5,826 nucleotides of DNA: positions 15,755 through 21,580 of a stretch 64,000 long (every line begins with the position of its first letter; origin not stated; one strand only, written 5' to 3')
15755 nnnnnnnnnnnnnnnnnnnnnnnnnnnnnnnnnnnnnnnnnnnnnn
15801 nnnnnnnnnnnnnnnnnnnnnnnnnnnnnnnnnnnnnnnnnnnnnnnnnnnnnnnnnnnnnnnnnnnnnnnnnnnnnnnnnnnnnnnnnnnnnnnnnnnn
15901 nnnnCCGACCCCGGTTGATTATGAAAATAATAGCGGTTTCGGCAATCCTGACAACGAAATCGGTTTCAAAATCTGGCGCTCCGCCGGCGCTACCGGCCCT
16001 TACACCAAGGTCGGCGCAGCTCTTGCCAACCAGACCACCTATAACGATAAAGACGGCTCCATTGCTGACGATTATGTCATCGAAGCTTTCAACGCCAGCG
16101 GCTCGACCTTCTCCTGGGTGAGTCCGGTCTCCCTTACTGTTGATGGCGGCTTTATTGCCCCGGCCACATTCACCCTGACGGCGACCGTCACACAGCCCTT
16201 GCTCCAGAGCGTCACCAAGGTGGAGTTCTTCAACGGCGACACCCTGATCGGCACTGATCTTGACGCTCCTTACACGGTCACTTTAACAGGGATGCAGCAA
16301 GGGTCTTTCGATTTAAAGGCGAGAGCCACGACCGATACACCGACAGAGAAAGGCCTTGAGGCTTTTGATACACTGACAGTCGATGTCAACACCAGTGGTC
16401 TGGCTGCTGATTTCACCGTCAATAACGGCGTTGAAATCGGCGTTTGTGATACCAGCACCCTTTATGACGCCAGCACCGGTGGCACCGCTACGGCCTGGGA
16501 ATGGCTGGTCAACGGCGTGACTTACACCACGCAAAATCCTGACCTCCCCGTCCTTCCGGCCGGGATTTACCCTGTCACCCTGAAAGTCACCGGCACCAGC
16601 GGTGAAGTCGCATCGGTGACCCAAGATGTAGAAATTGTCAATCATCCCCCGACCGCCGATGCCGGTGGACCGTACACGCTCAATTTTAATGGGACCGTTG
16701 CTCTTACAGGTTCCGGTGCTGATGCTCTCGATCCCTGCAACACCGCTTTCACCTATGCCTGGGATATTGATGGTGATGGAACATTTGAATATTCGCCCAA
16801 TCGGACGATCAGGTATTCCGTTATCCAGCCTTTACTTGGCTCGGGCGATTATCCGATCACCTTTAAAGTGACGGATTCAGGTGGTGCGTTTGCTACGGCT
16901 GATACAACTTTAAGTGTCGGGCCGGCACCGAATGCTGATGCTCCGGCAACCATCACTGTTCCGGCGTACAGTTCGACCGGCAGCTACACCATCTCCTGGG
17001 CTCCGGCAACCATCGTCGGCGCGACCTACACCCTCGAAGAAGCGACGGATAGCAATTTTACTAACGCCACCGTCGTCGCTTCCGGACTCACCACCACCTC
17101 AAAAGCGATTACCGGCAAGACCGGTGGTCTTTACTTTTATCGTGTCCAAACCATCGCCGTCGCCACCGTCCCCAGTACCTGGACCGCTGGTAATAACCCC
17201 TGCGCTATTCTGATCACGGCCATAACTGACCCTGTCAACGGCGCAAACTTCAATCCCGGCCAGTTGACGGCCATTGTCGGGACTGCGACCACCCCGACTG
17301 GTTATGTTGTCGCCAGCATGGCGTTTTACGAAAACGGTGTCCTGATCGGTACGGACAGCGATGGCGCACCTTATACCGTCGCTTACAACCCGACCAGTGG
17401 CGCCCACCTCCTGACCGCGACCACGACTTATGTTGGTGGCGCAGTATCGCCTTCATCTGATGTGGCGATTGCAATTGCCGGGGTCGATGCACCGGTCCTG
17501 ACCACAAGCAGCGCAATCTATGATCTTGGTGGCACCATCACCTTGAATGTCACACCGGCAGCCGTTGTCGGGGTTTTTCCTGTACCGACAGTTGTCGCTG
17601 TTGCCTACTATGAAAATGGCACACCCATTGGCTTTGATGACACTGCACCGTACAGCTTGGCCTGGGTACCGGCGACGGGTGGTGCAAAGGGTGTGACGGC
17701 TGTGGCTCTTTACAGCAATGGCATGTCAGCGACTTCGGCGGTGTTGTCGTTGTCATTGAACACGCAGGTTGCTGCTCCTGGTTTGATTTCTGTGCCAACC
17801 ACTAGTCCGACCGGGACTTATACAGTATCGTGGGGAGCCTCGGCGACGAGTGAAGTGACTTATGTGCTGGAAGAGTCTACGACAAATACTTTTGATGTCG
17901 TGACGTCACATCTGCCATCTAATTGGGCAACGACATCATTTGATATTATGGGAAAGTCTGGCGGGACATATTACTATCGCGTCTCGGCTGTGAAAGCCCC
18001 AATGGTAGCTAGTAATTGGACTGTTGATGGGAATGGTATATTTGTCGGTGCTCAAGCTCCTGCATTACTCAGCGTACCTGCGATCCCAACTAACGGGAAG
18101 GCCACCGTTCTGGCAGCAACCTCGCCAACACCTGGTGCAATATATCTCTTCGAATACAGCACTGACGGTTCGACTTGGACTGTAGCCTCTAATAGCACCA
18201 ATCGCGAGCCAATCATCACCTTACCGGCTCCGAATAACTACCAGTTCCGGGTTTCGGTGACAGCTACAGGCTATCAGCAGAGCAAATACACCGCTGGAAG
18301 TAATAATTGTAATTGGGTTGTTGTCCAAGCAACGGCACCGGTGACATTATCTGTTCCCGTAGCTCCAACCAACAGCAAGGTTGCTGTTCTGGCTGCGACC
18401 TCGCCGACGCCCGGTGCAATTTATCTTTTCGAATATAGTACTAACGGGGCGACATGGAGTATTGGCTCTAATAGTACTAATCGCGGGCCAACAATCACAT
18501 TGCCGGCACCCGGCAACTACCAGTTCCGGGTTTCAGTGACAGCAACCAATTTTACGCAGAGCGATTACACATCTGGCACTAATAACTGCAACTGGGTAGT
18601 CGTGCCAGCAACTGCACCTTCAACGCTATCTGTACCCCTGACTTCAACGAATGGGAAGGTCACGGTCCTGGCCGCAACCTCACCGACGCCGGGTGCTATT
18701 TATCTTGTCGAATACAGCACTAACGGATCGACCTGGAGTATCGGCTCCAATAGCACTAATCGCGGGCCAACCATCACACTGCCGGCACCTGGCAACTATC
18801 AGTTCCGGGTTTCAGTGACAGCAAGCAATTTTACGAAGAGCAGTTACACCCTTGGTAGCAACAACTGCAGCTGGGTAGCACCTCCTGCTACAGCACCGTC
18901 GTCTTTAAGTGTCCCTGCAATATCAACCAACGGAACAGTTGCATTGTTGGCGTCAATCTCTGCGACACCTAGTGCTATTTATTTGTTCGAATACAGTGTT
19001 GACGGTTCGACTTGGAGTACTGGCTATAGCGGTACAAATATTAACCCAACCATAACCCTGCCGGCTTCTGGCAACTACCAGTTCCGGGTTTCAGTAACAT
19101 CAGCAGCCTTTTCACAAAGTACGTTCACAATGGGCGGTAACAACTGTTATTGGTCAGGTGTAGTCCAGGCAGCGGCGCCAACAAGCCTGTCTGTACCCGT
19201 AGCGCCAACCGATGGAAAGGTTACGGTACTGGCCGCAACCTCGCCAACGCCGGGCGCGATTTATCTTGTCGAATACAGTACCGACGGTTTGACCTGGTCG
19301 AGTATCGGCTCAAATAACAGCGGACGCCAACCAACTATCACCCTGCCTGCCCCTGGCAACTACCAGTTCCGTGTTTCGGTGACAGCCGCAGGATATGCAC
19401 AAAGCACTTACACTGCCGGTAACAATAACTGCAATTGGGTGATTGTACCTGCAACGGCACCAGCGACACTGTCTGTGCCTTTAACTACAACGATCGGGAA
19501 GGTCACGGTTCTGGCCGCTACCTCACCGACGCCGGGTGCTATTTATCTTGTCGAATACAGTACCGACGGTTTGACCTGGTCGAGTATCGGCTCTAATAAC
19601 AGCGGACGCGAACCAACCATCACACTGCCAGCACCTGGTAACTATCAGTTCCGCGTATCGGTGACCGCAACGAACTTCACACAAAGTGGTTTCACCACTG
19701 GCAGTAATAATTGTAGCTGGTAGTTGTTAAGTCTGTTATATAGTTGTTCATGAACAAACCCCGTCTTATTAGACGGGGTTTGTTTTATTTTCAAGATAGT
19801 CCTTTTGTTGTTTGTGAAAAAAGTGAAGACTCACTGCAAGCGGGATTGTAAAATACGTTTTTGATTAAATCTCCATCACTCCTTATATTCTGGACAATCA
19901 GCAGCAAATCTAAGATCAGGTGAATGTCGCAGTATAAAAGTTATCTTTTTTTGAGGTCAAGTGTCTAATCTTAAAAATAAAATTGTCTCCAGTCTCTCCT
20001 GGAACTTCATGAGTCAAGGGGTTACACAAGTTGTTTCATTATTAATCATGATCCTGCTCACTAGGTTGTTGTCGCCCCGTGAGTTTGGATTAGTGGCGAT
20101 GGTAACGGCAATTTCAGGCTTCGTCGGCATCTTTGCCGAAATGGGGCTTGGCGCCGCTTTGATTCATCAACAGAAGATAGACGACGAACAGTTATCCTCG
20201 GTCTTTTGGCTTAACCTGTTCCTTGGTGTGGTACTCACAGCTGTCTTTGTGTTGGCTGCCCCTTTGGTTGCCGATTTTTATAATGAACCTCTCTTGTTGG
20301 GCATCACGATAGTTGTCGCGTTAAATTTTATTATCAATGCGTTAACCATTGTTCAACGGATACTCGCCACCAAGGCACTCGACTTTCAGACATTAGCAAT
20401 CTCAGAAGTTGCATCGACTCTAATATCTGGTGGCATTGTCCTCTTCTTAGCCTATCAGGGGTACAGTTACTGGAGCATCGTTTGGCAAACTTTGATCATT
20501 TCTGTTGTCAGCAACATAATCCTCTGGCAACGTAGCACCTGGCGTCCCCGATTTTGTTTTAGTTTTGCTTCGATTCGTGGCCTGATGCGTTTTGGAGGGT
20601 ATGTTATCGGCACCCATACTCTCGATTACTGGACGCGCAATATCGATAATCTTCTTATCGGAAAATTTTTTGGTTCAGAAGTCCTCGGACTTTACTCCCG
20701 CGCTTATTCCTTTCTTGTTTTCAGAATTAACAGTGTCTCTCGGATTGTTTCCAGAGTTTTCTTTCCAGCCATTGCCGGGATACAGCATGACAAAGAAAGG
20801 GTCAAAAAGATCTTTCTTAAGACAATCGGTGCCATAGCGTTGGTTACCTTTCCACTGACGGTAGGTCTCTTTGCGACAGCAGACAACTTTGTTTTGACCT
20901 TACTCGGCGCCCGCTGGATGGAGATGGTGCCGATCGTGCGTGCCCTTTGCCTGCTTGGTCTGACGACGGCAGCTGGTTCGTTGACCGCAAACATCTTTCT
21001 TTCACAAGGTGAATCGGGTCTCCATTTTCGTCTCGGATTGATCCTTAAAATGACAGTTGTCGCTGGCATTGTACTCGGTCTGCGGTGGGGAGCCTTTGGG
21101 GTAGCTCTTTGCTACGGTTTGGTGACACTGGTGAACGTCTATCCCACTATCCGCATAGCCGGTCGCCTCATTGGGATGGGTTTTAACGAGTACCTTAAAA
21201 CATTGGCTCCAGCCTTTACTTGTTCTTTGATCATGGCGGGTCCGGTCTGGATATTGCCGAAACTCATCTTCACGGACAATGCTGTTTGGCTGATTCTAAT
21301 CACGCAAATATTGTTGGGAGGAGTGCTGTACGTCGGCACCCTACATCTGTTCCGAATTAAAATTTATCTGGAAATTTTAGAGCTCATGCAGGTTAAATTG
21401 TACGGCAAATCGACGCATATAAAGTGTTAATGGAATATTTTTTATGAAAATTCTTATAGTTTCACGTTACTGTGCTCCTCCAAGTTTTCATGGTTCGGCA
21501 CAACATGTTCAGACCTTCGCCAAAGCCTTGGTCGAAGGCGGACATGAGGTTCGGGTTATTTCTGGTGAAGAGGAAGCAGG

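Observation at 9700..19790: Extracellular copper-redox module (SCO + heme-c/PBP fusion + giant multicopper oxidase) embedded inside a capsule/EPS locus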

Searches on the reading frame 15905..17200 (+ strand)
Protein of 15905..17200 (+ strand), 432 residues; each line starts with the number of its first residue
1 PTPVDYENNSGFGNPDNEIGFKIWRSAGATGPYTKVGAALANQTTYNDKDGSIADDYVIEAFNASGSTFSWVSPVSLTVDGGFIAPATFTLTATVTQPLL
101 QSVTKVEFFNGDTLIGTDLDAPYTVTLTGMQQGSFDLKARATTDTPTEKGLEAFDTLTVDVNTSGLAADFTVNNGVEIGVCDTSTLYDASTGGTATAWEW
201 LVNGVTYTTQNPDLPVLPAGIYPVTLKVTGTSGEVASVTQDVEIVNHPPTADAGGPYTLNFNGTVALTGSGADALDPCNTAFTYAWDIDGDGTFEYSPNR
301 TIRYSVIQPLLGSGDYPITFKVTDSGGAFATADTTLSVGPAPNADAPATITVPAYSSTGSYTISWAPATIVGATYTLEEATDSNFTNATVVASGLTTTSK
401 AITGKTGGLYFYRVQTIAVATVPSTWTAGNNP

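Call 61: search_protein_families(library=pfam, proteins=[window:15905-17200:+], max_evalue=0.01)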
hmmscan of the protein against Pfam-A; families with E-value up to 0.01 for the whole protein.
window:15905-17200:+ (432 aa): 4 families
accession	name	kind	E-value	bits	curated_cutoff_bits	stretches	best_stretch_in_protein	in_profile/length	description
PF17957.7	Big_7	-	9.4e-09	36.2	24.1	1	85-135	16-66/70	Bacterial Ig domain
PF18911.6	PKD_4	-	1.7e-06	28.4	27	1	246-334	1-81/85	PKD domain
PF22352.2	K319L-like_PKD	-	2.6e-06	27.8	27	1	262-338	11-84/84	K319L-like, PKD domain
PF16967.11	TcfC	-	0.00063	19.7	29.4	0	211-240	35-64/68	E-set like domain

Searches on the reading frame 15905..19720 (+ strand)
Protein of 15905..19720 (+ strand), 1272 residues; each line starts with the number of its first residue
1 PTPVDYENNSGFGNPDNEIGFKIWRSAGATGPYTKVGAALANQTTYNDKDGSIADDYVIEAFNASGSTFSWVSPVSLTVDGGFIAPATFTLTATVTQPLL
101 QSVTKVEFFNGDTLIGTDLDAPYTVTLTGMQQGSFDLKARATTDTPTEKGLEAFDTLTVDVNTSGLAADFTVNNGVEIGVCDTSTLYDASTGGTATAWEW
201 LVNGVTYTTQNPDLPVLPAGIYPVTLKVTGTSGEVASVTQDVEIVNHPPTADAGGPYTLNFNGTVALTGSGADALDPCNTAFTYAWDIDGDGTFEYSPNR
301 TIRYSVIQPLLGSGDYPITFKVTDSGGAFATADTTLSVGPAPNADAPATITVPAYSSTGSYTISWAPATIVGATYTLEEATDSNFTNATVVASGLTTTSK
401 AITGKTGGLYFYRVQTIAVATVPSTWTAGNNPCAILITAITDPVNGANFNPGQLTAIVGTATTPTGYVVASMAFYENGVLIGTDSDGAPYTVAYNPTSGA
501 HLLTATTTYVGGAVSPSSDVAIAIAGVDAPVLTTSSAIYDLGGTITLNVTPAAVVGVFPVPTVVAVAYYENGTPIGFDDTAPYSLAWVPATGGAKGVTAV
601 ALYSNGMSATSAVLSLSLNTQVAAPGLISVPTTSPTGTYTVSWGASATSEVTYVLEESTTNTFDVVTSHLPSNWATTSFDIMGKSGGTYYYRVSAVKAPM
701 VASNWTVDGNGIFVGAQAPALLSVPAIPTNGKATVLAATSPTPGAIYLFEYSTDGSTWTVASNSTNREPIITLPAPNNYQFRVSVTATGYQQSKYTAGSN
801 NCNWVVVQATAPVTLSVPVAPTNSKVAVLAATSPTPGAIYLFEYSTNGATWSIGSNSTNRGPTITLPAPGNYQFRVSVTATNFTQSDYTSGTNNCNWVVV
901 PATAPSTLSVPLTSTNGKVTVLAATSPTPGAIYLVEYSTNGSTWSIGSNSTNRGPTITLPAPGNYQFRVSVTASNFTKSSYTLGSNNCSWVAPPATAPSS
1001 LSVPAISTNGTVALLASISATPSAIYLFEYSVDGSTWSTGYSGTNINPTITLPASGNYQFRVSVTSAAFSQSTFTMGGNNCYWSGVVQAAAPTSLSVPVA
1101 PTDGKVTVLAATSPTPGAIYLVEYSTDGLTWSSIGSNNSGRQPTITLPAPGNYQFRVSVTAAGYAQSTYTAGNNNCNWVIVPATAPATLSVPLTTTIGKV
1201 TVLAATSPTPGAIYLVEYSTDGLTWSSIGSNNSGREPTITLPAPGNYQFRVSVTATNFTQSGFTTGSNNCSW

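Call 60: search_solved_structures(query=window:15905-19720:+, max_evalue=0.1)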
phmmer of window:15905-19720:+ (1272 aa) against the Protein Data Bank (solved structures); distinct sequences matched with E-value up to 0.1: 9.
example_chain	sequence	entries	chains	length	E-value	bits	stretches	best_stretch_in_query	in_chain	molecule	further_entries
3pdd_A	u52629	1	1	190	2.8e-09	38.8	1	86-142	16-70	Glycoside hydrolase, family 9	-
3pdg_A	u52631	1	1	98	2e-08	35.9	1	84-142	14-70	Fibronectin(III)-like module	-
9kvu_A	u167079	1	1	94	2.2e-07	32.4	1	79-511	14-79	bacterial immunoglobulin domain B1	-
4aqo_A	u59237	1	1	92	0.0061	17.8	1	246-337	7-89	COLLAGENASE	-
9lqj_A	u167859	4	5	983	0.0072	17.5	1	192-333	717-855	Collagenase ColH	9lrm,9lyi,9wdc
9lrk_A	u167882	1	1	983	0.0072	17.5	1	192-333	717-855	Collagenase ColH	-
6nz0_Z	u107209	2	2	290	0.0073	17.5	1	214-343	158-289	Dyslexia-associated protein KIAA0319-like protein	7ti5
4jrw_A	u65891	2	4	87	0.015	16.5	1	249-338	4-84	Collagenase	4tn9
2y72_A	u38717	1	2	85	0.032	15.4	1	267-338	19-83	COLLAGENASE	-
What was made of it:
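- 15905..19723 (+): C-terminal tail of ~1270 aa made of beta-sandwich modules: Big_7, PKD, two fn3-like units and six 93-95-aa repeats, each ending in NNCxW. PDB fn3/Ig/PKD hits in call 60.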

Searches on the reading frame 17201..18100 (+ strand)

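Call 61: search_protein_families(library=pfam, proteins=[window:17201-18100:+], max_evalue=0.01)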
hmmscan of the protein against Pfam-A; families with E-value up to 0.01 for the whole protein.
window:17201-18100:+ (300 aa): 1 family
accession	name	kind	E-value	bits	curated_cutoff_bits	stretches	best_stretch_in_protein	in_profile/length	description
PF17957.7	Big_7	-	8.9e-14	52.3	24.1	1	7-73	4-70/70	Bacterial Ig domain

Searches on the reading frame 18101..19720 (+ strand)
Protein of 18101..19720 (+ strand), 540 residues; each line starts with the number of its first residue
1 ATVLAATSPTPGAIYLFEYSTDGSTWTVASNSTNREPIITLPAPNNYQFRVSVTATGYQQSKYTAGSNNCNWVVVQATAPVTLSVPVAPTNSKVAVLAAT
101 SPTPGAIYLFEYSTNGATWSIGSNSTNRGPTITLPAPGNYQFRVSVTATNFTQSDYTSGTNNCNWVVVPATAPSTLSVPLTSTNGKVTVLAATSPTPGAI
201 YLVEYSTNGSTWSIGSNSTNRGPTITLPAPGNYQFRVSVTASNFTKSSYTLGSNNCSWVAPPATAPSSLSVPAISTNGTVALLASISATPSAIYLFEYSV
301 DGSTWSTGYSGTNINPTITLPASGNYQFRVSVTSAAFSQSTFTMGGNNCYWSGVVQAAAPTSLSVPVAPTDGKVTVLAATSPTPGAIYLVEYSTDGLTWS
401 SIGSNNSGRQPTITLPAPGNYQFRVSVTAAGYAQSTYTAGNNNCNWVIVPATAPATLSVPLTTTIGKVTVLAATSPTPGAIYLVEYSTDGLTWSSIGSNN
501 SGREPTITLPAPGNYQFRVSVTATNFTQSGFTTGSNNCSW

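Call 61: search_protein_families(library=pfam, proteins=[window:18101-19720:+], max_evalue=0.01)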
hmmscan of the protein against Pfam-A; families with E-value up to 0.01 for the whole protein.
window:18101-19720:+ (540 aa): 17 families
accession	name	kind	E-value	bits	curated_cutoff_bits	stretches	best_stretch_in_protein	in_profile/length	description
PF22352.2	K319L-like_PKD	-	1.5e-15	57.3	27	0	92-156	12-79/84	K319L-like, PKD domain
PF07495.19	Y_Y_Y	-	1.6e-12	47.6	26.6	0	493-527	21-52/65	Y_Y_Y domain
PF04151.21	PPC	-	5.3e-12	46.9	25.9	0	170-238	9-69/70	Bacterial pre-peptidase C-terminal domain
PF00754.31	F5_F8_type_C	-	3.6e-10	40.5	28.2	0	431-524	11-113/127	F5/8 type C domain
PF05720.17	Dicty_CAD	-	2e-06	28.1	23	0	9-27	24-42/82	Cell-cell adhesion domain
PF17735.7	BslA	-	5.4e-06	26.8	38.7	0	414-440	89-115/121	Biofilm surface layer A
PF20944.2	StcE_b-sandwich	-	2e-05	25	27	0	313-346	12-45/75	Metalloprotease StcE, beta-sandwich domain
PF00801.26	PKD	-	3.2e-05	24.3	23.5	0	86-150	9-67/80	PKD domain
PF22091.2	DUF6941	-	7.5e-05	23.5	27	0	223-239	96-112/125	Family of unknown function (DUF6941)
PF22633.2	F5_F8_type_C_2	-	8.1e-05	23.6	27.8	0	462-509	29-79/91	NedA-like, galactose-binding domain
PF23861.1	Ribophorin_II_2nd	-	0.00017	22.1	23.4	0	416-436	75-91/105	Ribophorin II second domain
PF11743.13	DUF3301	-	0.00041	20.4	25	0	292-308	63-79/95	Protein of unknown function (DUF3301)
PF18911.6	PKD_4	-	0.00045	20.6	27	0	403-436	44-78/85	PKD domain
PF21605.3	CRLF2-like_D2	-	0.00054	20.4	27.3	0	178-251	7-81/94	Cytokine receptor-like factor 2-like, D2 domain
PF00031.27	Cystatin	-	0.0015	19.2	22.2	0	138-166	49-75/92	Cystatin domain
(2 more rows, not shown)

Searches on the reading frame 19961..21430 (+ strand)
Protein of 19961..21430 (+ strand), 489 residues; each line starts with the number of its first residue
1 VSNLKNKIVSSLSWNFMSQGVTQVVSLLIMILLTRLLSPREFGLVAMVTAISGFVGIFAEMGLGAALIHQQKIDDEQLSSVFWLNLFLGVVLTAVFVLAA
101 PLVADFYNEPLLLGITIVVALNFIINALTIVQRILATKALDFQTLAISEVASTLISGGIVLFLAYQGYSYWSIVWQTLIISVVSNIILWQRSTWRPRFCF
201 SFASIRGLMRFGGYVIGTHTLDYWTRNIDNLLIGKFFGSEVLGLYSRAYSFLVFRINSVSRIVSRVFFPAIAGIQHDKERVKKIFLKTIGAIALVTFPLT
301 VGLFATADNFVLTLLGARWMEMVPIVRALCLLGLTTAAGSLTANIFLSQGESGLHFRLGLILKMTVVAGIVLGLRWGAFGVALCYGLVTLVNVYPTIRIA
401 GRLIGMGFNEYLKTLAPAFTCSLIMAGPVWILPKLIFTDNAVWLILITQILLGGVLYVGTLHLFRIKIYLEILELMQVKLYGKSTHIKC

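Call 5: search_protein_families(library=pfam, proteins=[window:19961-21430:+], max_evalue=0.001)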
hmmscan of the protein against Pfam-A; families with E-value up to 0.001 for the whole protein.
window:19961-21430:+ (489 aa): 2 families
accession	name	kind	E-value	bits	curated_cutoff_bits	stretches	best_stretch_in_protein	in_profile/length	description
PF13440.11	Polysacc_synt_3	-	4.2e-89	299.1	23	1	32-324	1-293/293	Polysaccharide biosynthesis protein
PF01943.22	Polysacc_synt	-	1.8e-39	136.3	28.2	1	11-274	4-273/274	Polysaccharide biosynthesis protein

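Call 27: find_homologous_proteins(query=window:19961-21430:+, max_evalue=1e-20)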
Query window:19961-21430:+ (489 aa): 219 proteins with E <= 1e-20 among 8000 candidates; the best 120 are listed.
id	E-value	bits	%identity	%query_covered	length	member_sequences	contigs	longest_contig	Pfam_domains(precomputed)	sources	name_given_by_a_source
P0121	0.0e+0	1010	100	97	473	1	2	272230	PF01943.23,PF13440.12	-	-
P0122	1.4e-186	639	61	96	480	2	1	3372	PF01943.23,PF13440.12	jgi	jgi:PST family polysaccharide transporter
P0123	1.4e-154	534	56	92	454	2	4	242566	PF01943.23,PF13440.12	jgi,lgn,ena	jgi:PST family polysaccharide transporter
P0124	1.3e-138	481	45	100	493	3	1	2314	PF01943.23,PF13440.12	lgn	-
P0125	2.3e-137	477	45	99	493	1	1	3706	PF01943.23,PF13440.12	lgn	-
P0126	7.1e-136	472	46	97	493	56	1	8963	PF01943.23,PF13440.12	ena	-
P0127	8.8e-135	469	46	99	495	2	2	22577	PF01943.23,PF13440.12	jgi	jgi:O-antigen/teichoic acid export membrane protein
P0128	5.0e-132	459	47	97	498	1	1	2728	PF01943.23,PF13440.12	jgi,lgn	-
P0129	1.0e-131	458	44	98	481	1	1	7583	PF01943.23,PF13440.12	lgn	-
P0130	1.1e-131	458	46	99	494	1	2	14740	PF01943.23,PF13440.12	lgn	-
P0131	3.2e-131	457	49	95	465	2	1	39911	PF01943.23,PF13440.12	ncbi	-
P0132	7.9e-131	455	44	100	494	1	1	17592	PF01943.23,PF13440.12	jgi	jgi:PST family polysaccharide transporter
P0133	2.6e-130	454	44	99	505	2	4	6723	PF01943.23,PF13440.12,PF03023.20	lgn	-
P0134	7.1e-129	449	43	100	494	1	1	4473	PF01943.23,PF13440.12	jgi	jgi:PST family polysaccharide transporter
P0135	7.3e-129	449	44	99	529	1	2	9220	PF01943.23,PF13440.12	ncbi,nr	ncbi:MAG: MOP flippase family protein [Kiritimatiellae bacterium]|nr:MOP flippase family protein [Ki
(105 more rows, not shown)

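Call 28: find_encoding_contigs(protein=P0123, flank=10000, max_places=3)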
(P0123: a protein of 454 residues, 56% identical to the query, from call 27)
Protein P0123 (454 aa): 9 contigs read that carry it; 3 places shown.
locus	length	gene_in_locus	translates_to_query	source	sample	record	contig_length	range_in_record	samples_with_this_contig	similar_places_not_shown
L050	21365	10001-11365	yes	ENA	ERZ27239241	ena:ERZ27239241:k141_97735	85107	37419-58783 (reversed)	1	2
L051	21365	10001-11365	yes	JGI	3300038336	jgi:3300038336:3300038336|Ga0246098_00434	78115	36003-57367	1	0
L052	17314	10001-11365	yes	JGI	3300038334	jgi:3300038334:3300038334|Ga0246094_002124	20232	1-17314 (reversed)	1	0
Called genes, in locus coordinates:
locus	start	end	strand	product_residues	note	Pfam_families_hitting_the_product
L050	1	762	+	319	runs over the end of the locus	PF01370:Epimerase, PF16363:GDP_Man_Dehyd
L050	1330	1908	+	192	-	PF00908:dTDP_sugar_isom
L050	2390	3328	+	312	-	PF01408:GFO_IDH_MocA, PF02894:GFO_IDH_MocA_C, PF22725:GFO_IDH_MocA_C3 (weak)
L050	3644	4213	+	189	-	-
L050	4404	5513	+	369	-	PF13579:Glyco_trans_4_4 (weak), PF02350:Epimerase_2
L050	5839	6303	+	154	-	PF18765:Polbeta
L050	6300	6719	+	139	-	PF01934:HepT-like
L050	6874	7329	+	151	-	PF18765:Polbeta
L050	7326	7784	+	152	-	PF01934:HepT-like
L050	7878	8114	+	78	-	PF08972:DUF1902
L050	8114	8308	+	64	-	PF07927:HicA_toxin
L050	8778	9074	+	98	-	PF01909:NTP_transf_2, PF18765:Polbeta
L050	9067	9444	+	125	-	PF01934:HepT-like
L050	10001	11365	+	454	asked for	PF01943:Polysacc_synt, PF13440:Polysacc_synt_3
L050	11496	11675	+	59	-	-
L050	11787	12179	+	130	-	-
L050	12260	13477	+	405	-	PF00534:Glycos_transf_1, PF13692:Glyco_trans_1_4, PF13524:Glyco_trans_1_2 (weak)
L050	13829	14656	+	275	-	PF13439:Glyco_transf_4, PF13579:Glyco_trans_4_4 (weak), PF00534:Glycos_transf_1, PF13692:Glyco_trans_1_4, PF13524:Glyco_trans_1_2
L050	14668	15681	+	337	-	PF13641:Glyco_tranf_2_3, PF00535:Glycos_transf_2, PF10111:Glyco_tranf_2_2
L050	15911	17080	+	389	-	PF13439:Glyco_transf_4, PF13579:Glyco_trans_4_4, PF00534:Glycos_transf_1, PF13692:Glyco_trans_1_4, PF13524:Glyco_trans_1_2 (weak), PF26337:Gtf3_C (weak)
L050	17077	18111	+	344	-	PF13524:Glyco_trans_1_2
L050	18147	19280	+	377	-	PF13439:Glyco_transf_4 (weak), PF00534:Glycos_transf_1, PF13692:Glyco_trans_1_4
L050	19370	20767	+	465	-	-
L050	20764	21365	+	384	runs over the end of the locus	PF00534:Glycos_transf_1, PF13692:Glyco_trans_1_4, PF13524:Glyco_trans_1_2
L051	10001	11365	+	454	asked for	PF01943:Polysacc_synt, PF13440:Polysacc_synt_3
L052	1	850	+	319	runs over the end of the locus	PF01370:Epimerase, PF16363:GDP_Man_Dehyd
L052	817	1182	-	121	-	-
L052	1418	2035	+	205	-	PF00908:dTDP_sugar_isom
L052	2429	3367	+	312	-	PF01408:GFO_IDH_MocA, PF02894:GFO_IDH_MocA_C, PF22725:GFO_IDH_MocA_C3 (weak)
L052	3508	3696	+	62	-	PF18993:Rv0078B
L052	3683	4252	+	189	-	-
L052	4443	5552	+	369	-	PF13579:Glyco_trans_4_4 (weak), PF02350:Epimerase_2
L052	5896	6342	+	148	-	PF18765:Polbeta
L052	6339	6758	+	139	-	PF01934:HepT-like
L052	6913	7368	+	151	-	PF18765:Polbeta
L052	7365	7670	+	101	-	-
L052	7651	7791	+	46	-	-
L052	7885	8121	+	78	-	PF08972:DUF1902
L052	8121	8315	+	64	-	PF07927:HicA_toxin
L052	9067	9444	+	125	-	PF01934:HepT-like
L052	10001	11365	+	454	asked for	PF01943:Polysacc_synt, PF13440:Polysacc_synt_3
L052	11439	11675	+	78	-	-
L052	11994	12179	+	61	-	-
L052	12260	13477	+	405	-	PF00534:Glycos_transf_1, PF13692:Glyco_trans_1_4, PF13524:Glyco_trans_1_2 (weak)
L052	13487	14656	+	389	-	PF13439:Glyco_transf_4, PF13579:Glyco_trans_4_4, PF00534:Glycos_transf_1, PF13692:Glyco_trans_1_4, PF13524:Glyco_trans_1_2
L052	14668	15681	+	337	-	PF13641:Glyco_tranf_2_3, PF00535:Glycos_transf_2, PF10111:Glyco_tranf_2_2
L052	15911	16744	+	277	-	-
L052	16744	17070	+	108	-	PF00534:Glycos_transf_1, PF13524:Glyco_trans_1_2 (weak), PF13692:Glyco_trans_1_4 (weak), PF26337:Gtf3_C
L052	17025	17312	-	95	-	?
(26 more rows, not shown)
